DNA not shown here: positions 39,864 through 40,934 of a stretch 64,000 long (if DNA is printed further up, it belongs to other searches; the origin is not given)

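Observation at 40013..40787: Protein with about 15% methionine and MxM runs on a LolA-like scaffold. Candidate Cu(I)/Ag(I)-binding or sacrificial antioxidant protein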

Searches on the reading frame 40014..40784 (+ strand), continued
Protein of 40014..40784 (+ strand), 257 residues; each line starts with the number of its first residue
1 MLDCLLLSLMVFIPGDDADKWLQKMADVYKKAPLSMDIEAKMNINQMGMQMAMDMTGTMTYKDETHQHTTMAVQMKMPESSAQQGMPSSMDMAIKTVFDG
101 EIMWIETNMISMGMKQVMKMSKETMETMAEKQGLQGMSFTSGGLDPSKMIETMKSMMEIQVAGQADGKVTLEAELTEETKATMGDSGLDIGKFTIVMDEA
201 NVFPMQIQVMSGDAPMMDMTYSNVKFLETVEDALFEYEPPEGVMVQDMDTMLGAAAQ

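Call 34: search_protein_families(library=pfam, proteins=[L017:4786-8295:+, L034:8640-9671:+, L018:6185-8209:-, L019:7728-8930:-, L021:10667-11245:+, L021:11242-12564:+, L021:9214-9840:+, L029:10312-11097:+, L029:8356-9183:-, L001:12106-12921:-], max_evalue=0.001)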
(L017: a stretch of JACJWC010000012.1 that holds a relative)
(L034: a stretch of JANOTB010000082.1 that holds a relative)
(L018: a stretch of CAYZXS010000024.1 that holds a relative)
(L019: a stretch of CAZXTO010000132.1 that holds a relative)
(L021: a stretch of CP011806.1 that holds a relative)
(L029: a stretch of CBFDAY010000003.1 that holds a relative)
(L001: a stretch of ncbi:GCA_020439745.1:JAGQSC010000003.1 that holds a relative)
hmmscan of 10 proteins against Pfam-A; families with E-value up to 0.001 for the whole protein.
L017:4786-8295:+ (1169 aa): 6 families
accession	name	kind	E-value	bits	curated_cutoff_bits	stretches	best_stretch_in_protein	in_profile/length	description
PF02463.25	SMC_N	-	6e-69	232.3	40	1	4-1161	2-219/220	RecF/RecN/SMC N terminal domain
PF13175.12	AAA_15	-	9.5e-13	48.9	32.1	1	4-355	3-276/374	AAA ATPase domain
PF13476.12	AAA_23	-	3.8e-12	47.7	27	1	7-326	2-196/201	AAA domain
PF13304.12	AAA_21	-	4.1e-10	40.6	27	0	28-69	2-48/304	AAA domain, putative AbiEii toxin, Type IV TA system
PF13555.12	AAA_29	-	5.5e-06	26.5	27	1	4-50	1-47/61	P-loop containing region of AAA domain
PF07926.17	TPR_MLP1_2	-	0.00038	20.9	36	1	346-459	2-115/129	TPR/MLP1/MLP2-like protein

L034:8640-9671:+ (343 aa): 3 families
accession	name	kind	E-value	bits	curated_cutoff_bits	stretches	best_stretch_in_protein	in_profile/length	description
PF00793.26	DAHP_synth_1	-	5.7e-77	258.7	25.5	1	90-327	10-261/270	DAHP synthetase I family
PF18152.6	DAHP_snth_FXD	-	3.6e-19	68.8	27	1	1-66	1-66/67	DAHP synthase ferredoxin-like domain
PF03102.20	NeuB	-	9e-11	42.1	22.1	1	150-337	60-239/241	NeuB family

L018:6185-8209:- (674 aa): 0 families

L019:7728-8930:- (400 aa): 5 families
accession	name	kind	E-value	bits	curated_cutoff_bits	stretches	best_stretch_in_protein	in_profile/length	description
PF00534.26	Glycos_transf_1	-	1.6e-24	86.8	26.4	1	226-376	13-171/172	Glycosyl transferases group 1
PF13692.12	Glyco_trans_1_4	-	2.5e-21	76.8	27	1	230-361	3-140/142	Glycosyl transferases group 1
PF13439.12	Glyco_transf_4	-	4e-09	37.1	28.5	1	142-206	101-165/170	Glycosyltransferase Family 4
PF20706.3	GT4-conflict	-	2.4e-08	33.8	26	1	229-341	198-323/385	Family 4 Glycosyltransferase in conflict systems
PF13524.12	Glyco_trans_1_2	-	3.9e-07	30.5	25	1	255-389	12-141/144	Glycosyl transferase-like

L021:10667-11245:+ (192 aa): 1 family
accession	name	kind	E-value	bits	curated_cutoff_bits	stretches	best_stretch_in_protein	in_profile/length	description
PF04290.18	DctQ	-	2.5e-18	66.7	28.3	1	33-158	10-131/132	Tripartite ATP-independent periplasmic transporters, DctQ component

L021:11242-12564:+ (440 aa): 1 family
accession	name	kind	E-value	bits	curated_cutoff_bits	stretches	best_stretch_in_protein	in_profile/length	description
PF06808.19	DctM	-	2.1e-91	307.2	23.8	1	12-434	2-413/413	Tripartite ATP-independent periplasmic transporter, DctM component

L021:9214-9840:+ (208 aa): 1 family
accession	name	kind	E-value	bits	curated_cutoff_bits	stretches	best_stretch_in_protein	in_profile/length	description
PF01810.24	LysE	-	2e-14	53.9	25.6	1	17-197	2-190/193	LysE type translocator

L029:10312-11097:+ (261 aa): 1 family
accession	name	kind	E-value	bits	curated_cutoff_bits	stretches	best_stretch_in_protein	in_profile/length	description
PF04962.18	KduI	-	1.1e-68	231.8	23.9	1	21-260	19-259/262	KduI/IolB family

L029:8356-9183:- (275 aa): 3 families
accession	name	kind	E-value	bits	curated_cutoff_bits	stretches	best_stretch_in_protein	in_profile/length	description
PF12146.15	Hydrolase_4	-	1.1e-17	64.6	27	1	38-253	4-236/239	Serine aminopeptidase, S33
PF12697.13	Abhydrolase_6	-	7.7e-12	46.8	26.3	1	42-260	2-215/217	Alpha/beta hydrolase family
PF00561.26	Abhydrolase_1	-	5.7e-10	39.7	25.8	1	42-158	4-118/245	alpha/beta hydrolase fold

L001:12106-12921:- (271 aa): 0 families

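Call 36: find_homologous_proteins(query=A2, max_evalue=0.00001)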
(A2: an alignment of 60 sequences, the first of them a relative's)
Query A2 (60 sequences) (257 aa, profile of the alignment): 30 proteins with E <= 0.00001 among 5910 candidates.
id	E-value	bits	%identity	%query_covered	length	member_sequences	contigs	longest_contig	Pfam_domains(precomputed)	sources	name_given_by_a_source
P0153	1.3e-94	335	33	92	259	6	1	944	-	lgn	-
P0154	2.2e-93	330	34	93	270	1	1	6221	-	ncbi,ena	-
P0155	2.0e-92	327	31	92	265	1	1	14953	-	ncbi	-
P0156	3.9e-91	323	34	92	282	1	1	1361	-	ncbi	-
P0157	4.4e-90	320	31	92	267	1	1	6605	-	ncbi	-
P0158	5.3e-90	319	31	94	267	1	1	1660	-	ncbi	-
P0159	2.0e-89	317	32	97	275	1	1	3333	-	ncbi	-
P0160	4.3e-89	316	31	92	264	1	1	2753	-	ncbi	-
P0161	5.3e-88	313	32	92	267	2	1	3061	-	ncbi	-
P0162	5.9e-88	313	31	92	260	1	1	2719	-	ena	-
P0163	6.0e-88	313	31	92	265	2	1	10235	-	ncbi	-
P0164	1.1e-87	312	33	92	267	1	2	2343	-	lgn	-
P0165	1.1e-87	312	28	94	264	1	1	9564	-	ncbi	-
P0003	2.2e-87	311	49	92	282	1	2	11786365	-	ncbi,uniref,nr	ncbi:hypothetical protein SCOR_26430 [Sulfidibacter corallicola]|uniref:DUF4412 domain-containing pr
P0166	2.3e-87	311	31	92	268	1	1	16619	-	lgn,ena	-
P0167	2.0e-86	308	34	92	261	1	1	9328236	-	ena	-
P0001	3.5e-80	287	100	100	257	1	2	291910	-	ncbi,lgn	-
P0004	8.2e-80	286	32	92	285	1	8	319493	-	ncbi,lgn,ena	-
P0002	2.6e-79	284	53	99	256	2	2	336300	-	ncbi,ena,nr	ncbi:MAG: hypothetical protein KDC35_00930 [Acidobacteria bacterium]|nr:hypothetical protein [Acidob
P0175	2.6e-75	271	26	94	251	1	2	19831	-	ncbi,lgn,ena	-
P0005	3.3e-40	156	31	58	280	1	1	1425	-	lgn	-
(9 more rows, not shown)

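Call 38: find_encoding_contigs(protein=P0001, flank=3000, max_places=3)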
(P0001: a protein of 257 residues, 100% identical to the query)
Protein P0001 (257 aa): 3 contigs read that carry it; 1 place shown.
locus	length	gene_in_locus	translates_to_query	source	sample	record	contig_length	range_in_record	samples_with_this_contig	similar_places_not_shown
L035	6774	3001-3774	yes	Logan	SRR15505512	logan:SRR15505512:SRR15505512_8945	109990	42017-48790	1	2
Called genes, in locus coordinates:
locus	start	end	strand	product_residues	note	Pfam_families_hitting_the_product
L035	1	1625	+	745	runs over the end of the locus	-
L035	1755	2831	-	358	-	PF00437:T2SSE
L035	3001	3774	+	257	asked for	-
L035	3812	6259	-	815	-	PF00069:Pkinase, PF07714:PK_Tyr_Ser-Thr, PF13424:TPR_12, PF13424:TPR_12, PF13374:TPR_10, PF13424:TPR_12, PF13374:TPR_10, PF13424:TPR_12, +16 more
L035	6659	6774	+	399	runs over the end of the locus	PF00486:Trans_reg_C, PF09613:HrpB1_HrpK (faint), PF13176:TPR_7 (faint), PF14559:TPR_19 (faint), PF00515:TPR_1 (faint), PF07719:TPR_2 (faint), PF13181:TPR_8 (faint), PF13424:TPR_12, +1 more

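Call 39: find_encoding_contigs(protein=P0167, flank=8000, max_places=2)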
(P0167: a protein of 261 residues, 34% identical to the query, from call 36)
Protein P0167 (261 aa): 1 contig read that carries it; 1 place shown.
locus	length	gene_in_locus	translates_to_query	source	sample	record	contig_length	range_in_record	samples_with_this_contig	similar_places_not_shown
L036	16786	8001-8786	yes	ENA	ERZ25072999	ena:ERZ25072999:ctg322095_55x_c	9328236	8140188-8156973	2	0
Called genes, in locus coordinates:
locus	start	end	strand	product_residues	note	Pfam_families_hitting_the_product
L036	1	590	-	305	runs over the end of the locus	PF00781:DAGK_cat, PF19279:YegS_C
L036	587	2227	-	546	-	PF01266:DAO, PF16901:DAO_C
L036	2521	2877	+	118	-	PF03951:Gln-synt_N (weak)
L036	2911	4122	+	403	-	PF02317:Octopine_DH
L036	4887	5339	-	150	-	PF03745:DUF309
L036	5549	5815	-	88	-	PF05016:ParE_toxin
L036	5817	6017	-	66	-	PF18506:RelB-like (weak)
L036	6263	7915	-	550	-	PF01565:FAD_binding_4, PF02913:FAD-oxidase_C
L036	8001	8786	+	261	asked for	-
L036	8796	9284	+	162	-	-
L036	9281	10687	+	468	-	PF01139:RtcB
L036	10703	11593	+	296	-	PF00491:Arginase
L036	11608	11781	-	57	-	-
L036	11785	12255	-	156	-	PF01850:PIN (faint)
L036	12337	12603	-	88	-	-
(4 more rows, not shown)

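Call 40: find_encoding_contigs(protein=P0175, flank=8000, max_places=2)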
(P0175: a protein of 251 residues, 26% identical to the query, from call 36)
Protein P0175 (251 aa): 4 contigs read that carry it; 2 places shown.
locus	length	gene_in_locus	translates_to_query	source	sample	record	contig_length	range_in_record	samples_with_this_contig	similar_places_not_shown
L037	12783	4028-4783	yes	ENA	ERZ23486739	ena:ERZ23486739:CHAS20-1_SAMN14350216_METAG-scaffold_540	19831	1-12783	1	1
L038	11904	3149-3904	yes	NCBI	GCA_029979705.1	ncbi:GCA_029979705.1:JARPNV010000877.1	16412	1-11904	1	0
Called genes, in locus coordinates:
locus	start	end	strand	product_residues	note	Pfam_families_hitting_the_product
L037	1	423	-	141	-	?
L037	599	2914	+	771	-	PF01839:FG-GAP (faint), PF13517:FG-GAP_3, PF07593:UnbV_ASPIC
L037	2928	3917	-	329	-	PF00781:DAGK_cat, PF19279:YegS_C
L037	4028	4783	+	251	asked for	-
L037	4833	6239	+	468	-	PF01139:RtcB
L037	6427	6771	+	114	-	-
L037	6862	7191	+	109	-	PF03683:UPF0175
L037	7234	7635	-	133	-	PF02823:ATP-synt_DE_N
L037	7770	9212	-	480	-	PF02874:ATP-synt_ab_N, PF00006:ATP-synt_ab, PF22919:ATP-synt_VA_C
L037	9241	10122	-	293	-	PF00231:ATP-synt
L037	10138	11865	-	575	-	PF02874:ATP-synt_ab_N, PF00006:ATP-synt_ab, PF00306:ATP-synt_ab_C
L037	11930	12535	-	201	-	PF00213:OSCP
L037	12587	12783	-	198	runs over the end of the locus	PF00430:ATP-synt_B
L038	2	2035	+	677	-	?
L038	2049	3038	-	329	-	PF00781:DAGK_cat, PF19279:YegS_C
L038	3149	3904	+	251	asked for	-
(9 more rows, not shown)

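Call 43: search_solved_structures(query=A2, max_evalue=10, show_alignments=2)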
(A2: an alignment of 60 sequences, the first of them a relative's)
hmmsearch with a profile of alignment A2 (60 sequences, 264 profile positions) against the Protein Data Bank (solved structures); distinct sequences matched with E-value up to 10: 22.
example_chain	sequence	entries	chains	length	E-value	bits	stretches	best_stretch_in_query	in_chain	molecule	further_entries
2zpc_A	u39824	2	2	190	0.0033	20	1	228-256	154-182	Outer-membrane lipoprotein carrier protein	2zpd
7z6w_A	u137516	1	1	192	0.0044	19.6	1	228-255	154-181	Outer-membrane lipoprotein carrier protein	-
7z6x_A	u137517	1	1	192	0.0045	19.6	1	228-255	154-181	Outer-membrane lipoprotein carrier protein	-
1iwl_A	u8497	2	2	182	0.0059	19.2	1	228-254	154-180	Outer-membrane lipoproteins carrier protein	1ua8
3ksn_A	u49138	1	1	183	0.006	19.2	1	228-254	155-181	Outer-membrane lipoprotein carrier protein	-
7arm_A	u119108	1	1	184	0.006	19.2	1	228-254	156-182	Outer-membrane lipoprotein carrier protein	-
6f3z_B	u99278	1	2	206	0.0069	19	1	228-254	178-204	Outer-membrane lipoprotein carrier protein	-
6fhm_A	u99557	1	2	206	0.0072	18.9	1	228-254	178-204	Outer-membrane lipoprotein carrier protein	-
8chx_A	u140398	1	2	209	0.0079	18.8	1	193-254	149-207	Outer-membrane lipoprotein carrier protein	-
6f2r_T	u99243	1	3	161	0.1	15.2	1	188-258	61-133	Heat shock protein beta-3,Heat shock protein beta-3,Heat shock protein beta-3,Heat shock p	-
8orn_A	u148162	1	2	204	0.15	14.6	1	219-252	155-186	Outer-membrane lipoprotein carrier protein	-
8veh_A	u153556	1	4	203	0.17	14.4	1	168-247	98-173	Outer membrane lipoprotein-sorting protein LolA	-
4ki3_A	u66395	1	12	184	0.19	14.2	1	229-253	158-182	Outer-membrane lipoprotein carrier protein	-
9s9i_A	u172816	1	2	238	0.2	14.2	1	129-183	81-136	Cell division protein CdvA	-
1ffk_D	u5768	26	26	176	0.38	13.3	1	110-211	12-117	RIBOSOMAL PROTEIN L5 | 50S RIBOSOMAL PROTEIN L5 | 50S ribosomal protein L5P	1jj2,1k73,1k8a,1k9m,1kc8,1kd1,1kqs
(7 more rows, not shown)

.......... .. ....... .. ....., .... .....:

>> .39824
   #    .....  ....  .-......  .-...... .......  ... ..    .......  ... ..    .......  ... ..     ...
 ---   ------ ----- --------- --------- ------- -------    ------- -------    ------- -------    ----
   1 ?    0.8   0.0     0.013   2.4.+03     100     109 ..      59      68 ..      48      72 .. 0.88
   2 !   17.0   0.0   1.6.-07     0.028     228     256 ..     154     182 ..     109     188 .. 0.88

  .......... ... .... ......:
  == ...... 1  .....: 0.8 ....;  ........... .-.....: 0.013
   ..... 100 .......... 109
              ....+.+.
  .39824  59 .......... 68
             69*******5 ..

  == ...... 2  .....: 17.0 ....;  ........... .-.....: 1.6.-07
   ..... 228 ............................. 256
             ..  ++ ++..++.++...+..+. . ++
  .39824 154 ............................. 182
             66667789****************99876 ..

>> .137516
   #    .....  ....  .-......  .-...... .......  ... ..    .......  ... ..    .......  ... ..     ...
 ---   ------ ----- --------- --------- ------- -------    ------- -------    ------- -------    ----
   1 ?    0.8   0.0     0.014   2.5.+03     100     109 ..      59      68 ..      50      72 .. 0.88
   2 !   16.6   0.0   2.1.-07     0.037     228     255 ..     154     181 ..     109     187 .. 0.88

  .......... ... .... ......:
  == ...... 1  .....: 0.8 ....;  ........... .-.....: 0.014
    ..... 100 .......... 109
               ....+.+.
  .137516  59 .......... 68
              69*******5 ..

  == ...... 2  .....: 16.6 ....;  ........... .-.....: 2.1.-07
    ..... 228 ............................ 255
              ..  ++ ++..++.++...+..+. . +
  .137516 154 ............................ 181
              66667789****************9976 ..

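Call 45: search_protein_families(library=pfam, proteins=[L034:9668-10432:+, P0141, P0134, P0112, P0066, P0092, P0108, P0123, P0039, P0082], max_evalue=1)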
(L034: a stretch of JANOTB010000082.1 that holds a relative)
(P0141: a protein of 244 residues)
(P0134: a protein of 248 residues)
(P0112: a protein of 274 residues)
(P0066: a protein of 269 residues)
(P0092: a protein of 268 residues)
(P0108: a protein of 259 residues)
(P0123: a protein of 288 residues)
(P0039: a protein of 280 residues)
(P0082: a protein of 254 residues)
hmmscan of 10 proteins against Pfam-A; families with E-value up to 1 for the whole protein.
L034:9668-10432:+ (254 aa): 4 families
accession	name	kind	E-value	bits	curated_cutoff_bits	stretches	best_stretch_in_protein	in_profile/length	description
PF03548.22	LolA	-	1.2e-14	54.8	23.6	1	66-234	2-165/165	Outer membrane lipoprotein carrier protein LolA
PF17131.11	LolA_like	-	3.5e-08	33.8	30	1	117-222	27-138/184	Outer membrane lipoprotein-sorting protein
PF09865.15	DUF2092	-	0.00089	19.1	21.2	1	186-243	149-210/212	Predicted periplasmic protein (DUF2092)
PF03888.20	MucB_RseB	-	0.0051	16.9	22.3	1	139-228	83-171/178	MucB/RseB N-terminal domain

P0141 (244 aa): 0 families

P0134 (248 aa): 0 families

P0112 (274 aa): 1 family
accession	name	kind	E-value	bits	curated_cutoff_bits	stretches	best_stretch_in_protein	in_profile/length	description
PF18651.6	CshA_NR2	-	0.18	12.4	24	1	89-129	75-116/196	Surface adhesin CshA non-repetitive domain 2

P0066 (269 aa): 0 families

P0092 (268 aa): 0 families

P0108 (259 aa): 0 families

P0123 (288 aa): 1 family
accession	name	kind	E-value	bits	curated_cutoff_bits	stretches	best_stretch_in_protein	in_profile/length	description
PF04972.22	BON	-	0.1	13.4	27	1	170-191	24-45/69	BON domain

P0039 (280 aa): 1 family
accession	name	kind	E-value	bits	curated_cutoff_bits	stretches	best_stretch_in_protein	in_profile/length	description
PF21934.1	Yop-YscD_ppl_3rd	-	0.13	12.5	24.3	1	183-205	23-45/64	YscD/CdsD-like Bon-like domain 3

P0082 (254 aa): 0 families
